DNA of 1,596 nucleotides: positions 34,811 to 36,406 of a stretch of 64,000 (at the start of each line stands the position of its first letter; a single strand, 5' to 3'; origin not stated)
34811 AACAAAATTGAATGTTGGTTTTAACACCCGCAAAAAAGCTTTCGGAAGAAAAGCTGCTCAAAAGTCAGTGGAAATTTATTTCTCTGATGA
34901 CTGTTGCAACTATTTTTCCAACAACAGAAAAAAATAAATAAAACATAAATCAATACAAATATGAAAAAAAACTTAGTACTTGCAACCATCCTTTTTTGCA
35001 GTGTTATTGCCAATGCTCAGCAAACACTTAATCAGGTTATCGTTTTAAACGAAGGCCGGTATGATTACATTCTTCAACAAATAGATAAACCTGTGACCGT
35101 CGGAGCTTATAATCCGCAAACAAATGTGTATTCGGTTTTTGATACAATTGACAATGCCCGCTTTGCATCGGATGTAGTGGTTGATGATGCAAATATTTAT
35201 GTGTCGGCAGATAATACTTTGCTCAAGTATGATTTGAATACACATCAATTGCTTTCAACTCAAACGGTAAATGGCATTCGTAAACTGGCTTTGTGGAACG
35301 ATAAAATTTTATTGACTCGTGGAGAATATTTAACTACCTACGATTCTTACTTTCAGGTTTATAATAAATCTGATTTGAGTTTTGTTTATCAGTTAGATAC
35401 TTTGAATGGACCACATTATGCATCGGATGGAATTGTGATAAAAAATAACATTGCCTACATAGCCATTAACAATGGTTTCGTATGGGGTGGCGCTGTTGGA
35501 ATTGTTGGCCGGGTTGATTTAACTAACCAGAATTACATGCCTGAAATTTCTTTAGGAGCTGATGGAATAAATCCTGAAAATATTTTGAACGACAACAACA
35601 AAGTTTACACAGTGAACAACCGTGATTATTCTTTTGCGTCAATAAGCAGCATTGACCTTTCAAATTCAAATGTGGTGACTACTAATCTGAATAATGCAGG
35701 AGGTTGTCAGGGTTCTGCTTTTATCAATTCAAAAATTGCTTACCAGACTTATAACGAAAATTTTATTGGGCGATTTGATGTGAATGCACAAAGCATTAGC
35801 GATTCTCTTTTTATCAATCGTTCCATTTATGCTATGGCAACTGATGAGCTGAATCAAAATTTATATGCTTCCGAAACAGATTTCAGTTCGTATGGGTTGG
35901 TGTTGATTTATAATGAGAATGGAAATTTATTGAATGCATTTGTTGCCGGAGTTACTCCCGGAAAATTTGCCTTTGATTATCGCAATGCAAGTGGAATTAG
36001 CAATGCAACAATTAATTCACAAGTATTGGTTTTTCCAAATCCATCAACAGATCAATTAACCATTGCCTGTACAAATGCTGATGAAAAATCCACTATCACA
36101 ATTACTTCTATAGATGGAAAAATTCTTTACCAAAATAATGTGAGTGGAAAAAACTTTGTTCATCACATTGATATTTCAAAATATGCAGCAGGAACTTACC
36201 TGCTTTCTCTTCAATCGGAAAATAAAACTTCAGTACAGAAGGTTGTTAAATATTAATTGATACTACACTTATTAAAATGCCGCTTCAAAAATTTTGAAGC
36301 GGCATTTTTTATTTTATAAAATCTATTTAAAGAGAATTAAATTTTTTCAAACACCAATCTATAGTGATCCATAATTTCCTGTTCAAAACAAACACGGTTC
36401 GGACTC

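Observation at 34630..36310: Cobalamin riboswitch controlling a monocistronic T9SS-exported beta-propeller: candidate extracellular corrinoid-capture protein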

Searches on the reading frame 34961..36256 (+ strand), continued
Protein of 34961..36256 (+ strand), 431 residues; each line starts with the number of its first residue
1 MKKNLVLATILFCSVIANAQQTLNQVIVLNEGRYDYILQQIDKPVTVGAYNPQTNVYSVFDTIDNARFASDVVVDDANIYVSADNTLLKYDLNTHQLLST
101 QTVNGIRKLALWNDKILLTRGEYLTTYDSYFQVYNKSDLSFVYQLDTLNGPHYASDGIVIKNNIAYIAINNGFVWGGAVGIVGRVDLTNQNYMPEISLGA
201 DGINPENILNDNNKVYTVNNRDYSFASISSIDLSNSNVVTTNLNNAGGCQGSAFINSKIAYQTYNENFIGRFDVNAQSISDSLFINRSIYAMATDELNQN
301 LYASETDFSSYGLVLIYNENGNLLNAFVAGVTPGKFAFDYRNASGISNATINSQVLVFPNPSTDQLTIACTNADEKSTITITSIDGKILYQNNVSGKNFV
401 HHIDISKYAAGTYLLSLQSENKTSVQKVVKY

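Call 45: search_protein_families(library=ncbifam, proteins=[L027:3248-5704:+, L027:1073-3184:+, L066:3280-5700:+, L063:3177-5642:+, L031:1973-4246:+, L040:1692-4049:+, L020:7256-7783:+, L031:7353-8495:+, L027:7947-10607:+, L016:11-1846:+], max_evalue=0.00001)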
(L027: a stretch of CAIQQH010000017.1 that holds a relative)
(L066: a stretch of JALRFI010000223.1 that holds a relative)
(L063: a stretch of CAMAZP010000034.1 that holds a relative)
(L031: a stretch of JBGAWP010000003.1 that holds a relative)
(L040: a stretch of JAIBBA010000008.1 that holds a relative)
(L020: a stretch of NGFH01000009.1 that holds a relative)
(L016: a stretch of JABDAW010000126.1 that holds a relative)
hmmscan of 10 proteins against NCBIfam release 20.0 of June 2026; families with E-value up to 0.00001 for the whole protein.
L027:3248-5704:+ (818 aa): 14 families
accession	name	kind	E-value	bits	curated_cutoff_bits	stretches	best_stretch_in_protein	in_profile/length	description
TIGR01786.1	TonB-hemlactrns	subfamily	3.7e-25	88.4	323.75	2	405-670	357-606/719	TonB-dependent hemoglobin/transferrin/lactoferrin family receptor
TIGR04056.1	OMP_RagA_SusC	subfamily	1e-24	87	368.25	1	23-231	2-205/981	SusC/RagA family TonB-linked outer membrane protein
TIGR01785.1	TonB-hemin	subfamily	2.6e-23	82.4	316.85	2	452-629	354-542/677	TonB-dependent heme/hemoglobin receptor family protein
TIGR01779.1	TonB-B12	equivalog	6.9e-15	54.6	599.7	1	105-253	28-177/614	TonB-dependent vitamin B12 receptor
TIGR01776.1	TonB-tbp-lbp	subfamily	3.4e-12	45.1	468.8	1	476-594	608-733/946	lactoferrin/transferrin family TonB-dependent receptor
NF007926.1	PRK10641.1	equivalog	4.5e-10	38.7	836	1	105-232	27-156/617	TonB-dependent vitamin B12 receptor BtuB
NF050067.1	TonBEntbctnRecCfrA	equivalog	4e-09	35.3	1200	0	89-230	10-158/698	TonB-dependent ferric enterobactin receptor CfrA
TIGR01783.1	TonB-siderophor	subfamily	7.5e-09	34.8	223.5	1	124-245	4-123/649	TonB-dependent siderophore receptor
NF010010.0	PRK13483.1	equivalog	1.3e-07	30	927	0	99-229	30-162/660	ligand-gated channel protein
NF007349.0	PRK09840.1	equivalog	2.2e-07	29.3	686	1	99-234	48-179/760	catecholate siderophore receptor Fiu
NF010038.0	PRK13513.1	equivalog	6.9e-07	28.2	942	1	99-229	29-164/659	ligand-gated channel protein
NF010012.0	PRK13486.1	equivalog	7e-07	28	924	0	197-242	124-170/696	TonB-dependent receptor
NF010051.0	PRK13528.1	subfamily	1.3e-06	26.9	583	0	194-245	136-187/727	FepA family TonB-dependent siderophore receptor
NF010048.1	PRK13524.1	subfamily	1.6e-06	26.9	493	0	192-260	138-205/744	FepA family TonB-dependent siderophore receptor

L027:1073-3184:+ (703 aa): 2 families
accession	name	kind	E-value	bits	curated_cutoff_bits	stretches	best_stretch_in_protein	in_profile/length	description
TIGR04183.1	Por_Secre_tail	domain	1.6e-09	37.6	23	1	633-702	2-71/72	T9SS type A sorting domain-containing protein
NF033932.1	LapB_rpt_80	domain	2.1e-07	31.1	45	0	292-331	1-39/83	LapB repeat-containing protein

L066:3280-5700:+ (806 aa): 12 families
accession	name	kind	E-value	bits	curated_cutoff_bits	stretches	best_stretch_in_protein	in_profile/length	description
TIGR01785.1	TonB-hemin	subfamily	1.3e-25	90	316.85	2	444-783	338-655/677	TonB-dependent heme/hemoglobin receptor family protein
TIGR01786.1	TonB-hemlactrns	subfamily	4.6e-25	88.1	323.75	2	447-675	371-611/719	TonB-dependent hemoglobin/transferrin/lactoferrin family receptor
TIGR01779.1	TonB-B12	equivalog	8.9e-17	60.9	599.7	1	108-246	31-170/614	TonB-dependent vitamin B12 receptor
NF007926.1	PRK10641.1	equivalog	1.7e-11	43.4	836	1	108-248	30-172/617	TonB-dependent vitamin B12 receptor BtuB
TIGR01783.1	TonB-siderophor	subfamily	2.9e-10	39.4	223.5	1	125-242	5-120/649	TonB-dependent siderophore receptor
TIGR01776.1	TonB-tbp-lbp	subfamily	1.5e-09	36.4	468.8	0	470-626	600-767/946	lactoferrin/transferrin family TonB-dependent receptor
NF007349.0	PRK09840.1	equivalog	1.3e-08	33.3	686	1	107-236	56-181/760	catecholate siderophore receptor Fiu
NF050067.1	TonBEntbctnRecCfrA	equivalog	3.5e-08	32.2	1200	0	468-650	392-569/698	TonB-dependent ferric enterobactin receptor CfrA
NF010010.0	PRK13483.1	equivalog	2.3e-06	25.9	927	0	105-230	33-163/660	ligand-gated channel protein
NF038079.1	TonB_sider_MxcH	equivalog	5.5e-06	24.7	925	0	512-584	543-612/792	TonB-dependent siderophore myxochelin receptor MxcH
NF010038.0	PRK13513.1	equivalog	7.1e-06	24.8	942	0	110-230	40-165/659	ligand-gated channel protein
NF010011.0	PRK13484.1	equivalog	9.3e-06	24.2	1197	0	189-230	117-159/682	IreA family TonB-dependent siderophore receptor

L063:3177-5642:+ (821 aa): 0 families

L031:1973-4246:+ (757 aa): 2 families
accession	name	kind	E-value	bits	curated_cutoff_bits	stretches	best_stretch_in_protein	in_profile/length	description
TIGR04183.1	Por_Secre_tail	domain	8e-11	41.8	23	1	683-756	1-71/72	T9SS type A sorting domain-containing protein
NF038113.1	T9SSA_dep_M36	equivalog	6.7e-10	37.8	885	1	672-756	784-868/869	T9SS-dependent M36 family metallopeptidase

L040:1692-4049:+ (785 aa): 20 families
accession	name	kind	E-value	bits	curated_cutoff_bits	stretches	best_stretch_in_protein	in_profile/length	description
TIGR01779.1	TonB-B12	equivalog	9.9e-32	110.2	599.7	2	140-280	28-169/614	TonB-dependent vitamin B12 receptor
TIGR01785.1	TonB-hemin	subfamily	7.3e-29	100.7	316.85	2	470-781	359-673/677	TonB-dependent heme/hemoglobin receptor family protein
TIGR01786.1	TonB-hemlactrns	subfamily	1.8e-26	92.8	323.75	2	408-772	349-694/719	TonB-dependent hemoglobin/transferrin/lactoferrin family receptor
TIGR01783.1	TonB-siderophor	subfamily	9.9e-23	80.6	223.5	2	159-301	4-146/649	TonB-dependent siderophore receptor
NF007926.1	PRK10641.1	equivalog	3.1e-21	75.6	836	1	141-698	28-546/617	TonB-dependent vitamin B12 receptor BtuB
NF010012.0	PRK13486.1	equivalog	1.1e-12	47.1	924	1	141-265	26-158/696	TonB-dependent receptor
NF007478.2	PRK10064.1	equivalog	3.5e-12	45.4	745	1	141-264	31-157/663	catecholate siderophore receptor CirA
NF053590.1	TonB_dep_TOL0244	equivalog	4e-12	45.6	645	1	139-274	10-149/604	TOL_0244 family TonB-dependent receptor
NF052649.1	TonRcptRhtA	equivalog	9.1e-11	40.6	1100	1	138-264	39-164/744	TonB-dependent siderophore receptor RhtA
NF010010.0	PRK13483.1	equivalog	6e-10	37.7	927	1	140-264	33-162/660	ligand-gated channel protein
NF041535.1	TonB_rec_PqqU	equivalog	7.4e-10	37.8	1200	1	170-359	30-214/676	TonB-dependent receptor PqqU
NF007349.0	PRK09840.1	equivalog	4.5e-09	34.9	686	1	145-277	59-187/760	catecholate siderophore receptor Fiu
NF050067.1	TonBEntbctnRecCfrA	equivalog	1.3e-08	33.6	1200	1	139-265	25-158/698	TonB-dependent ferric enterobactin receptor CfrA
NF010038.0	PRK13513.1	equivalog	3.2e-08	32.6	942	1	140-264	35-164/659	ligand-gated channel protein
TIGR01776.1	TonB-tbp-lbp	subfamily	4.1e-08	31.6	468.8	0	232-264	156-188/946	lactoferrin/transferrin family TonB-dependent receptor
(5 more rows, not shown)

L020:7256-7783:+ (175 aa): 0 families

L031:7353-8495:+ (380 aa): 2 families
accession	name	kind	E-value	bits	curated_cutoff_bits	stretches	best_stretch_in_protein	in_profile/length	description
TIGR03659.1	IsdE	equivalog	1.8e-09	37.2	298.65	1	136-336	74-271/292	heme ABC transporter substrate-binding protein IsdE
NF002894.0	PRK03379.1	equivalog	2e-07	30.5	234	1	137-293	59-208/266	vitamin B12 ABC transporter substrate-binding protein BtuF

L027:7947-10607:+ (886 aa): 0 families

L016:11-1846:+ (611 aa): 0 families

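Call 52: find_homologous_proteins(query=L020:7256-7783:+)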
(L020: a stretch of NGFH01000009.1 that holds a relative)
Query L020:7256-7783:+ (175 aa): 124 proteins with E <= 0.001 among 275 candidates; the best 120 are listed.
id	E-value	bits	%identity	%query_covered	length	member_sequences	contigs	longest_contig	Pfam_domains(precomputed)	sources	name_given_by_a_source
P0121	7.3e-103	360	98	100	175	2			PF20221.4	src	-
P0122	1.3e-87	310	85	97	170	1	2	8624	PF20221.4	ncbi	-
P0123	9.8e-87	307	82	98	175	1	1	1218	PF20221.4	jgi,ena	-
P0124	2.5e-82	293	79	97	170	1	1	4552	PF20221.4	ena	-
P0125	3.8e-81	289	78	97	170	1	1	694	PF20221.4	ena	-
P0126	4.1e-81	289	78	95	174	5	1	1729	PF20221.4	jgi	jgi:Family of unknown function (DUF6580)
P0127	2.2e-80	287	74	99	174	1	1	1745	PF20221.4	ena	-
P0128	5.5e-80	285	76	99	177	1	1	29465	PF20221.4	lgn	-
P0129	6.9e-79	282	74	97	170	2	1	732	PF20221.4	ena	-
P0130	8.3e-78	278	76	97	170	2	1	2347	PF20221.4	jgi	jgi:hypothetical protein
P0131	4.6e-77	276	74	95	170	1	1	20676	PF20221.4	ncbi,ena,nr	ncbi:MAG TPA: DUF6580 family putative transport protein [Bacteroidia bacterium]|nr:DUF6580 family pu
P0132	5.2e-77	276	74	97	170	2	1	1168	PF20221.4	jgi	-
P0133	5.6e-77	275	74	95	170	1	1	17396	PF20221.4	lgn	-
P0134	3.0e-76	273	74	97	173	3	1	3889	PF20221.4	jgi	jgi:hypothetical protein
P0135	2.9e-75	270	72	97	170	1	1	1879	PF20221.4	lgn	-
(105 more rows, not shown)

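Call 61: search_protein_families(library=pfam, alignment_id=A4, max_evalue=0.001)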
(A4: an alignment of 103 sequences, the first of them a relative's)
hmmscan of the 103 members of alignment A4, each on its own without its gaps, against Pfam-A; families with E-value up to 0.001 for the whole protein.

A. member 1, P0001 (431 aa): 3 families
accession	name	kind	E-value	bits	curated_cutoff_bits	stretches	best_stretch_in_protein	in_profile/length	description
PF18962.6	Por_Secre_tail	-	1.5e-14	54.5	27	1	357-429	1-74/75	Secretion system C-terminal sorting domain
PF11589.14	DUF3244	-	4.2e-06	27.1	25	1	364-422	29-88/96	Domain of unknown function (DUF3244)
PF02191.22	OLF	-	0.00055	20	23.9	0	210-339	26-159/246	Olfactomedin-like domain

B. families by the number of members that match (of 103 scanned): 12 families
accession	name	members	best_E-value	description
PF18962.6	Por_Secre_tail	82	8.8e-17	Secretion system C-terminal sorting domain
PF11589.14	DUF3244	6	3.8e-06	Domain of unknown function (DUF3244)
PF17963.7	Big_9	5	3.8e-22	Bacterial Ig domain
PF17803.7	Cadherin_4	4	4.4e-12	Bacterial cadherin-like domain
PF17892.7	Cadherin_5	4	3.3e-11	Cadherin-like domain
PF02191.22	OLF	3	1.7e-05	Olfactomedin-like domain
PF08309.17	LVIVD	3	0.0002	LVIVD repeat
PF00041.27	fn3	1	9.1e-08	Fibronectin type III domain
PF23775.1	Beta-prop_RIG_2nd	1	2.2e-05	RIG second beta-propeller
PF16819.11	DUF5074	1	0.00035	Domain of unknown function (DUF5074)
PF25171.1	Beta-prop_WDR36-Utp21_1st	1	0.00062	WDR36/Utp21 first beta-propeller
PF13360.13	PQQ_2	1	0.00085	Outer membrane protein assembly factor BamB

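Call 62: predict_structure(alignment_id=A3)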
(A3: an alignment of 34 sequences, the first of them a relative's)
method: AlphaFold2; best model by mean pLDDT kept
length: 175 residues; sequences in the alignment: 34
mean_pLDDT: 92.1   pTM: 0.86
mean pLDDT of the five models: 92.1, 91.5, 91.3, 90.9, 89.6
residues with pLDDT >= 90: 144; 70-90: 25; 50-70: 4; < 50: 2
segments of 3 or more residues with pLDDT < 50: none
pLDDT, mean of each block of 10 residues (from residue 1): 81 96 87 94 95 96 92 94 97 95 96 91 92 94 95 97 92 54
secondary structure, 60 per line:
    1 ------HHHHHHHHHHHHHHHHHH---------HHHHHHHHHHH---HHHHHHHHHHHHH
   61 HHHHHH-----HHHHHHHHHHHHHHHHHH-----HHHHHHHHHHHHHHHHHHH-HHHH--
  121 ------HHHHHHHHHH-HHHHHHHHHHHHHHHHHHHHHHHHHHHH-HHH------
elements in order: H7-24 H34-44 H48-66 H72-89 H95-113 H115-118 H127-136 H138-165

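Call 65: fold_search(model_id=the predicted structure, library=pdb)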
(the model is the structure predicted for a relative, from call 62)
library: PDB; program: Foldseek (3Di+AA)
matches with E <= 10: 57; with E <= 0.001: 0
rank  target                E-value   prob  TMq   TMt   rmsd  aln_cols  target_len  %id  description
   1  4huq_S                6.1e-01  0.97  0.62  0.65   4.2       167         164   15  Crystal Structure of a transporter (released 2013-04-17)
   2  8k7t_B                1.3e+00  0.13  0.22  0.24  12.9       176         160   14  Mouse Fc epsilon RI in complex with mIgE Fc (released 2024-07-17)
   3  5kc0                  1.4e+00  0.85  0.57  0.59   4.6       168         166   14  Crystal structure of TmRibU, hexagonal crystal form (released 2016-06-29)
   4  6zg3_C                1.4e+00  0.63  0.50  0.45   6.3       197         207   15  the structure of ECF PanT transporter in a complex with a nanobody (released 2021-03-03)
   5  8y6y                  1.6e+00  0.11  0.20  0.14  16.1       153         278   11  GLPG0974-bound human FFA2 (released 2025-04-02)
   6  7w78_B                1.8e+00  0.18  0.26  0.16  15.2       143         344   10  Heme exporter HrtBA in complex with Mg-AMPPNP (released 2022-06-22)
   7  8jlp_R                1.9e+00  0.08  0.20  0.14  16.1       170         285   10  Ralmitaront(RO-6889450)-bound hTAAR1-Gs protein complex (released 2023-11-15)
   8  8w8a_R                2.2e+00  0.08  0.21  0.15  16.0       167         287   11  Cryo-EM structure of the RO5256390-TAAR1 complex (released 2023-11-22)
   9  7nnt_C                2.7e+00  0.69  0.59  0.61   3.9       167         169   14  Cryo-EM structure of the folate-specific ECF transporter complex in DDM micelles (released 2021-08-18)
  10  8u02_R                2.7e+00  0.07  0.23  0.16  14.6       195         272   12  CryoEM structure of D2 dopamine receptor in complex with GoA KE mutant and dopamine (released 2024-08-21)
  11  5kc4_E                3.6e+00  0.35  0.52  0.55   5.5       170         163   15  Structure of TmRibU, orthorhombic crystal form (released 2016-06-29)
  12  6ibl_A                4.0e+00  0.07  0.25  0.14  14.2       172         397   12  ACTIVATED TURKEY BETA1 ADRENOCEPTOR WITH BOUND AGONIST FORMOTEROL AND NANOBODY Nb80 (released 2019-01-09)
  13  6h7l_A                4.2e+00  0.06  0.21  0.16  13.8       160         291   12  ACTIVATED TURKEY BETA1 ADRENOCEPTOR WITH BOUND PARTIAL AGONIST DOBUTAMINE AND NANOBODY Nb6B9 (released 2018-10-17)
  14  4daj_D                4.2e+00  0.04  0.18  0.10  16.3       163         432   13  Structure of the M3 Muscarinic Acetylcholine Receptor (released 2012-02-22)
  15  6h7l_B                4.4e+00  0.06  0.22  0.16  13.8       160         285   12  ACTIVATED TURKEY BETA1 ADRENOCEPTOR WITH BOUND PARTIAL AGONIST DOBUTAMINE AND NANOBODY Nb6B9 (released 2018-10-17)
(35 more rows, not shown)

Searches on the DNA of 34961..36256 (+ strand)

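Call 17: search_rna_families(sources=[L014, L020, L027, L029, L031, L036, L037, L048, L058, L062, L079], threshold=gathering)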
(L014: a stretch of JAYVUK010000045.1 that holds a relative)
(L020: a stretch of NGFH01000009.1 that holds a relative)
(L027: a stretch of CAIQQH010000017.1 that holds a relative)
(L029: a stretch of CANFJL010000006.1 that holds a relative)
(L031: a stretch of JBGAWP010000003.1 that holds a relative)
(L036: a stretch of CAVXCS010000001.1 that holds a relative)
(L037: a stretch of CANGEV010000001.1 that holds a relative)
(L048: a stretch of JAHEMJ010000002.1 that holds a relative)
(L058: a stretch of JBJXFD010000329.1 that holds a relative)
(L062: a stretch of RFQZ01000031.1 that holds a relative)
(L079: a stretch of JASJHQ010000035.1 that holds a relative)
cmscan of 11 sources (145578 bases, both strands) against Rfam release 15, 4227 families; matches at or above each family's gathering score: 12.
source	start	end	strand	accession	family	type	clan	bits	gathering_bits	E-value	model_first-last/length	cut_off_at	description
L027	5713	5895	+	RF00174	Cobalamin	Cis-reg; riboswitch;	CL00101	104.2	31.5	1.2e-24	1-189/189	no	Cobalamin riboswitch aptamer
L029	5716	5897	+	RF00174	Cobalamin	Cis-reg; riboswitch;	CL00101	102.3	31.5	4.2e-24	1-189/189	no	Cobalamin riboswitch aptamer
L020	5566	5757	+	RF00174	Cobalamin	Cis-reg; riboswitch;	CL00101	101.6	31.5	6.5e-24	1-189/189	no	Cobalamin riboswitch aptamer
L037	5666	5846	+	RF00174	Cobalamin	Cis-reg; riboswitch;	CL00101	101.2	31.5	8.5e-24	1-189/189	no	Cobalamin riboswitch aptamer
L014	5636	5847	+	RF00174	Cobalamin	Cis-reg; riboswitch;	CL00101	96.7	31.5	1.6e-22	1-189/189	no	Cobalamin riboswitch aptamer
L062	5745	5924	+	RF00174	Cobalamin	Cis-reg; riboswitch;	CL00101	96.2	31.5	2.2e-22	1-189/189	no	Cobalamin riboswitch aptamer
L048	5722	5898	+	RF00174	Cobalamin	Cis-reg; riboswitch;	CL00101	96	31.5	2.7e-22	1-189/189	no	Cobalamin riboswitch aptamer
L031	5641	5851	+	RF00174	Cobalamin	Cis-reg; riboswitch;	CL00101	90.4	31.5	1.1e-20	1-189/189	no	Cobalamin riboswitch aptamer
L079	5709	5896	+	RF00174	Cobalamin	Cis-reg; riboswitch;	CL00101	87.3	31.5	7.9e-20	1-189/189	no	Cobalamin riboswitch aptamer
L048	4654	4721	-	RF03161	S15-Flavobacteria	Cis-reg; leader;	CL00121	65.4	46.5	2.5e-06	1-66/66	no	S15-Flavobacteria ribosomal protein leader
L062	4033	4098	-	RF03161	S15-Flavobacteria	Cis-reg; leader;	CL00121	61.4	46.5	1.4e-05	1-66/66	no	S15-Flavobacteria ribosomal protein leader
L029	1688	1756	-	RF03161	S15-Flavobacteria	Cis-reg; leader;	CL00121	60.9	46.5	1.8e-05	1-66/66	no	S15-Flavobacteria ribosomal protein leader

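Call 50: search_rna_families(sources=[L009, L015, L018, L036, L042, L058, L085], threshold=gathering)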
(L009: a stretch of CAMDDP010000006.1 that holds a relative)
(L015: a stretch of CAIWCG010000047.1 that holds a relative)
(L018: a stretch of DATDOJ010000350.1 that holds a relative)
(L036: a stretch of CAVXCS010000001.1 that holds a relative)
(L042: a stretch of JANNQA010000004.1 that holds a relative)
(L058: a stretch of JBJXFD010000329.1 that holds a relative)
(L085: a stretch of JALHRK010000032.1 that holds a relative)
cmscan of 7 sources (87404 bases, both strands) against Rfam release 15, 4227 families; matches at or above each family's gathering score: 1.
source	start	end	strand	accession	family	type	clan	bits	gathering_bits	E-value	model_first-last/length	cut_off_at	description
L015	12106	12188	-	RF01705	Flavo-1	Gene; sRNA;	-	54.7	42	5.8e-09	1-76/76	no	Flavo-1 RNA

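Call 76: search_rna_families(sources=[L087, L088], threshold=gathering)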
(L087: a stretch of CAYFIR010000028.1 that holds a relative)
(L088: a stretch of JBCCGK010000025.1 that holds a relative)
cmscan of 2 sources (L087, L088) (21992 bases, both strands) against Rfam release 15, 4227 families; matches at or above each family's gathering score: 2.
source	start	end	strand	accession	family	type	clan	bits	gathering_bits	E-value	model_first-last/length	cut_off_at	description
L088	2856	3058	+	RF00174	Cobalamin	Cis-reg; riboswitch;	CL00101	107.1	31.5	2.7e-26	1-189/189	no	Cobalamin riboswitch aptamer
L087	2592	2915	+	RF00174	Cobalamin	Cis-reg; riboswitch;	CL00101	74.6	31.5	5.4e-17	1-189/189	no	Cobalamin riboswitch aptamer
